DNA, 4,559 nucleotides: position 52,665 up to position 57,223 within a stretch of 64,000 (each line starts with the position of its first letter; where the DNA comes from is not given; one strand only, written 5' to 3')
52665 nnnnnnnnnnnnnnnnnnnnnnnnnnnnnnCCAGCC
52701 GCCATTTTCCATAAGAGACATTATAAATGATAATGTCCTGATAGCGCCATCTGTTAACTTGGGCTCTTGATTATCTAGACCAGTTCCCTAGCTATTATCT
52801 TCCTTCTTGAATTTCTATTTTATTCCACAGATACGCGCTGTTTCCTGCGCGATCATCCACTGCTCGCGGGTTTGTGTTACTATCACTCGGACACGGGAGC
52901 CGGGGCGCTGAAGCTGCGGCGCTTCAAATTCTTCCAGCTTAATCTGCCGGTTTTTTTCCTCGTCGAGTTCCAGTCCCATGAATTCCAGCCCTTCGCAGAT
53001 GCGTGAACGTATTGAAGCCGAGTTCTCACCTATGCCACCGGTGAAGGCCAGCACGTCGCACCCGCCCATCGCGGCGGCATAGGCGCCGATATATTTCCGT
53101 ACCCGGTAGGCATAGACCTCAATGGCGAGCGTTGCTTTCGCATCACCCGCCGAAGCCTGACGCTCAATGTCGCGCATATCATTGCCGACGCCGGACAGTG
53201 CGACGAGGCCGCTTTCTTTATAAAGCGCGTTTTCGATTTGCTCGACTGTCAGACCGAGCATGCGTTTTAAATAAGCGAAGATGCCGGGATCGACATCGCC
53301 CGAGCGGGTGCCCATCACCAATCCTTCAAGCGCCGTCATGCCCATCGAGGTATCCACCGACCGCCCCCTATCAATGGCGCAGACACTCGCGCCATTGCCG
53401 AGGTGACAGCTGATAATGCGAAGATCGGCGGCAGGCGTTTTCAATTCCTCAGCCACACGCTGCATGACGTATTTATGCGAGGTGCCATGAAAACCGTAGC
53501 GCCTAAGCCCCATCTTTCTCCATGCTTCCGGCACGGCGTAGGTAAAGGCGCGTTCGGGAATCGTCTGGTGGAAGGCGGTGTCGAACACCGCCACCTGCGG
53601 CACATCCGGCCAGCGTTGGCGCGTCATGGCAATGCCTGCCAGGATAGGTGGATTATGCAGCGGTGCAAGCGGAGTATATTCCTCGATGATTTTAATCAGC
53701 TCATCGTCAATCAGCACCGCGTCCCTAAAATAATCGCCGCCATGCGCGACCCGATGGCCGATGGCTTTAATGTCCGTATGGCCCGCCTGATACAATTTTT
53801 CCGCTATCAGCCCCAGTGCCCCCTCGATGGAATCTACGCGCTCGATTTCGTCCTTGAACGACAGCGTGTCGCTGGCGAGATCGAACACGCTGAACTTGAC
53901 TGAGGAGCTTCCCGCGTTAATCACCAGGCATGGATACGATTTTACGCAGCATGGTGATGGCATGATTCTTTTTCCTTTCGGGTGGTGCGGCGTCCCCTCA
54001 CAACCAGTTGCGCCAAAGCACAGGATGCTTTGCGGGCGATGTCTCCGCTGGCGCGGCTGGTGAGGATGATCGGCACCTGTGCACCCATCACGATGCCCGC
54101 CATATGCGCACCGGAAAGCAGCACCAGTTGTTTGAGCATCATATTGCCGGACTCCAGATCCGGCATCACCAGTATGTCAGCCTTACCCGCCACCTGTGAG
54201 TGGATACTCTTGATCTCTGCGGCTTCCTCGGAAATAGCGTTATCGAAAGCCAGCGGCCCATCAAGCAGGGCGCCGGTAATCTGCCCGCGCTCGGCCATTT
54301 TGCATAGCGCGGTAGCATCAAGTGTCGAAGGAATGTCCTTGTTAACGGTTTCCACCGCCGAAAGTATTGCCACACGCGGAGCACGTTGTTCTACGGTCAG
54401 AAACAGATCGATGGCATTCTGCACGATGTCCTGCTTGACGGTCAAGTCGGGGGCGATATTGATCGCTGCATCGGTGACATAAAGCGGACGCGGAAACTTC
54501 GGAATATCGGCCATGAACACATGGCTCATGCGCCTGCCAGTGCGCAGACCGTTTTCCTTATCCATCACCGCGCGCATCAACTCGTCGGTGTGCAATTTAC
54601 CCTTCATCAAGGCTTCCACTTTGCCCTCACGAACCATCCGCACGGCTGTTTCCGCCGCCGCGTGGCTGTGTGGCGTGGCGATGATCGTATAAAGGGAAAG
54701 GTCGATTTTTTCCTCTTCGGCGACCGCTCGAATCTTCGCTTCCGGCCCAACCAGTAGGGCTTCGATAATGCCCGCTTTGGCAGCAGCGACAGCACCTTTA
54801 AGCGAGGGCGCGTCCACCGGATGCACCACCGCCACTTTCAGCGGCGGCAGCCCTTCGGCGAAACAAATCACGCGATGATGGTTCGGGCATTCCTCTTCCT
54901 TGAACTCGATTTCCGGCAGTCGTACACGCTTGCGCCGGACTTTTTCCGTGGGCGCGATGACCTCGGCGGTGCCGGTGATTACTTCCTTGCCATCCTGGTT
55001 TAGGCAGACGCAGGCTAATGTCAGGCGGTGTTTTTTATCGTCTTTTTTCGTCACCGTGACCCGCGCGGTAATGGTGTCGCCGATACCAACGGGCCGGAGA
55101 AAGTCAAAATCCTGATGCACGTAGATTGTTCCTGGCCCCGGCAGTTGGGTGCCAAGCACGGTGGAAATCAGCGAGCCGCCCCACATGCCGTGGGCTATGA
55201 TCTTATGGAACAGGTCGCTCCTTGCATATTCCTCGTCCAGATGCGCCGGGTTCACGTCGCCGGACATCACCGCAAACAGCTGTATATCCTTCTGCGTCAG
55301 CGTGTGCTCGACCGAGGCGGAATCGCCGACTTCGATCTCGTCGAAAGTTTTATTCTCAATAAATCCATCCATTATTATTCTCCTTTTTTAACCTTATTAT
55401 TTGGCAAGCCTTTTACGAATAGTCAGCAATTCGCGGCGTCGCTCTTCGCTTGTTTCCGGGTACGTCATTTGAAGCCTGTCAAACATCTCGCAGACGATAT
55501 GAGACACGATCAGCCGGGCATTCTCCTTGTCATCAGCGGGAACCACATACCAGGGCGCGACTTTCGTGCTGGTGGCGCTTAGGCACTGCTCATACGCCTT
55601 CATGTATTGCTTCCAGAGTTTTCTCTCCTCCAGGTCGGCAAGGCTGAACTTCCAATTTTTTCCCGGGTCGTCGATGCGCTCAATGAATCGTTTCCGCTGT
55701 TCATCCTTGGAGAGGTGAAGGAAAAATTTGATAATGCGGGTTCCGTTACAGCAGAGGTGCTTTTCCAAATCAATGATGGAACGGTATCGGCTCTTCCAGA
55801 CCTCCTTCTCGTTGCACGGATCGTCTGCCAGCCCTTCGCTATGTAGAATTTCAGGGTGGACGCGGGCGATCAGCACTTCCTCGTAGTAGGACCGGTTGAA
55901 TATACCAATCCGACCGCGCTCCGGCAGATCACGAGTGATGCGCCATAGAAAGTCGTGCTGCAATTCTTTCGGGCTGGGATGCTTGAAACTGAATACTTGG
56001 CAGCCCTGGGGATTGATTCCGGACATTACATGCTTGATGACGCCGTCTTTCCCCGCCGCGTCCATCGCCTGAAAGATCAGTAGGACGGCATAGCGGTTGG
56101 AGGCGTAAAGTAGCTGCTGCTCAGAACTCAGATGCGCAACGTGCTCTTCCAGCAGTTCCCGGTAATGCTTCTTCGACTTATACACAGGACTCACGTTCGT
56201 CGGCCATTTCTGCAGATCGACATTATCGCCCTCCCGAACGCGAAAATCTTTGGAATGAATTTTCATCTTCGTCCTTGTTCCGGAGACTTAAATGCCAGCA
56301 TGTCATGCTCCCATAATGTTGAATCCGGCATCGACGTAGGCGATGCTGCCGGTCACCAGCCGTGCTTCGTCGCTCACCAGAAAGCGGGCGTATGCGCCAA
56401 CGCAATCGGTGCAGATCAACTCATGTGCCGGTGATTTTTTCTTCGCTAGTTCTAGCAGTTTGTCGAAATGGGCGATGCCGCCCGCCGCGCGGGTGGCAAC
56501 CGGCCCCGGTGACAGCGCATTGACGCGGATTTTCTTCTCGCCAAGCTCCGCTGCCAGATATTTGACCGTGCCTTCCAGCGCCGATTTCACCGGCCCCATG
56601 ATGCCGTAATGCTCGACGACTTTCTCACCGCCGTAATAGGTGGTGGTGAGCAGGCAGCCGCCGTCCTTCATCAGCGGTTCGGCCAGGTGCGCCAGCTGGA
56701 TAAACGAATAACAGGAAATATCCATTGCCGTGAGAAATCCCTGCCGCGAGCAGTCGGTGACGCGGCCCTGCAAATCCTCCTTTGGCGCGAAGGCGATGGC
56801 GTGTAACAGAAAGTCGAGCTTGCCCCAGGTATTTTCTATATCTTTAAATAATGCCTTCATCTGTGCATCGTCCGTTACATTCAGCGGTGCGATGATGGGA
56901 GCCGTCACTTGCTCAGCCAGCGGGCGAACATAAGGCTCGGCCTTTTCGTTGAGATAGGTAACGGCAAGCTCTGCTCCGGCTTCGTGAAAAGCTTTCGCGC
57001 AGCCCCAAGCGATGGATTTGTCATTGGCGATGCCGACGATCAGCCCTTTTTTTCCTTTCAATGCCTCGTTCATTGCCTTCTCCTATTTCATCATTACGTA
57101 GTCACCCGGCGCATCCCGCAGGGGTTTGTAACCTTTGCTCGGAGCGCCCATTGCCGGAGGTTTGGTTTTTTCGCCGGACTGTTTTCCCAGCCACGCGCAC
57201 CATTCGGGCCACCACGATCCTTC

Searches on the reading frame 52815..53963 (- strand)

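Call 32: search_protein_families(library=pfam, proteins=[window:52815-53963:-], max_evalue=0.001)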
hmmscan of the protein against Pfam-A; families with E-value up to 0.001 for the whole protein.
window:52815-53963:- (382 aa): 1 family
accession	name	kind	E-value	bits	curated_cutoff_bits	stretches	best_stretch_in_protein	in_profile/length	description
PF00871.23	Acetate_kinase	-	1.5e-135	452.3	22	1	46-373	60-392/392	Acetokinase family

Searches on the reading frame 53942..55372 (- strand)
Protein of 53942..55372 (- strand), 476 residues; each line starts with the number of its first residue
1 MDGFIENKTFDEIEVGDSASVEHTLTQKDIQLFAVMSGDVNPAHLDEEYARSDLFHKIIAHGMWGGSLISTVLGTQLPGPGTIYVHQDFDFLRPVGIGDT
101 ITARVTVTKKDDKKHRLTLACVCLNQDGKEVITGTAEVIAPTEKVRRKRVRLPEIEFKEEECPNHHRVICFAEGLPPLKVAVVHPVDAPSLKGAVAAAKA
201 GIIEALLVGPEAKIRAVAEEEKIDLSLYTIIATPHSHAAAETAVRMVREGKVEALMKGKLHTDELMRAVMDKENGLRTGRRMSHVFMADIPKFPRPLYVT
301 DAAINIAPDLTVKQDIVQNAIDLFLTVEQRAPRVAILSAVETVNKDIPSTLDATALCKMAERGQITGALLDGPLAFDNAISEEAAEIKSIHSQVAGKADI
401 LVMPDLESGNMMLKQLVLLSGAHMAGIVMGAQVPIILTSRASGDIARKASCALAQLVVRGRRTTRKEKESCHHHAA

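Call 32: search_protein_families(library=pfam, proteins=[window:53942-55372:-], max_evalue=0.001)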
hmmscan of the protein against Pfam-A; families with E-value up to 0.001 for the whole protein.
window:53942-55372:- (476 aa): 3 families
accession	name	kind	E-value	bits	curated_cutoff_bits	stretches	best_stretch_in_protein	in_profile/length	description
PF01515.24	PTA_PTB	-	2.2e-42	146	24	1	240-442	105-306/319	Phosphate acetyl/butaryl transferase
PF01575.25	MaoC_dehydratas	-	2.4e-20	72.8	27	1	20-115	13-109/123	MaoC like domain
PF13452.11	FAS1_DH_region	-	8.8e-09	36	22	1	19-133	8-131/132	FAS1-like, dehydratase domain region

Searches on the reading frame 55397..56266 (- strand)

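Call 32: search_protein_families(library=pfam, proteins=[window:55397-56266:-], max_evalue=0.001)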
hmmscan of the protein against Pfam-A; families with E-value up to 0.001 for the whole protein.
window:55397-56266:- (289 aa): 1 family
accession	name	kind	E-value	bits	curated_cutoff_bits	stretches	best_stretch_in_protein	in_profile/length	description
PF03976.20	PPK2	-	1.3e-68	231.4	22.3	1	31-263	3-222/229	Polyphosphate kinase 2 (PPK2)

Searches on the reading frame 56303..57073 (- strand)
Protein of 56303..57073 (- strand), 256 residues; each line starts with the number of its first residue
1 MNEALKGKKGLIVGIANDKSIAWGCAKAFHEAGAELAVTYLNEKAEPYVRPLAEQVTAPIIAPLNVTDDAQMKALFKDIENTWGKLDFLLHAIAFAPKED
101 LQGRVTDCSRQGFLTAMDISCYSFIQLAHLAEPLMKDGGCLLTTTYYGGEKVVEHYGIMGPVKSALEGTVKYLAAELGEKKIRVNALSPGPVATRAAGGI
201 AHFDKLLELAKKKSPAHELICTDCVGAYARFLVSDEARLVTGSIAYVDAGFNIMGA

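Call 32: search_protein_families(library=pfam, proteins=[window:56303-57073:-], max_evalue=0.001)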
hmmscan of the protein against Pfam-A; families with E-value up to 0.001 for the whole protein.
window:56303-57073:- (256 aa): 2 families
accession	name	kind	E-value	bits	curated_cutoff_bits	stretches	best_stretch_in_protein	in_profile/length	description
PF13561.12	adh_short_C2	-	1.6e-83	280.4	27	1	14-252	1-236/236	Enoyl-(Acyl carrier protein) reductase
PF00106.31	adh_short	-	1.2e-18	67.7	26.6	1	18-198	9-188/195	short chain dehydrogenase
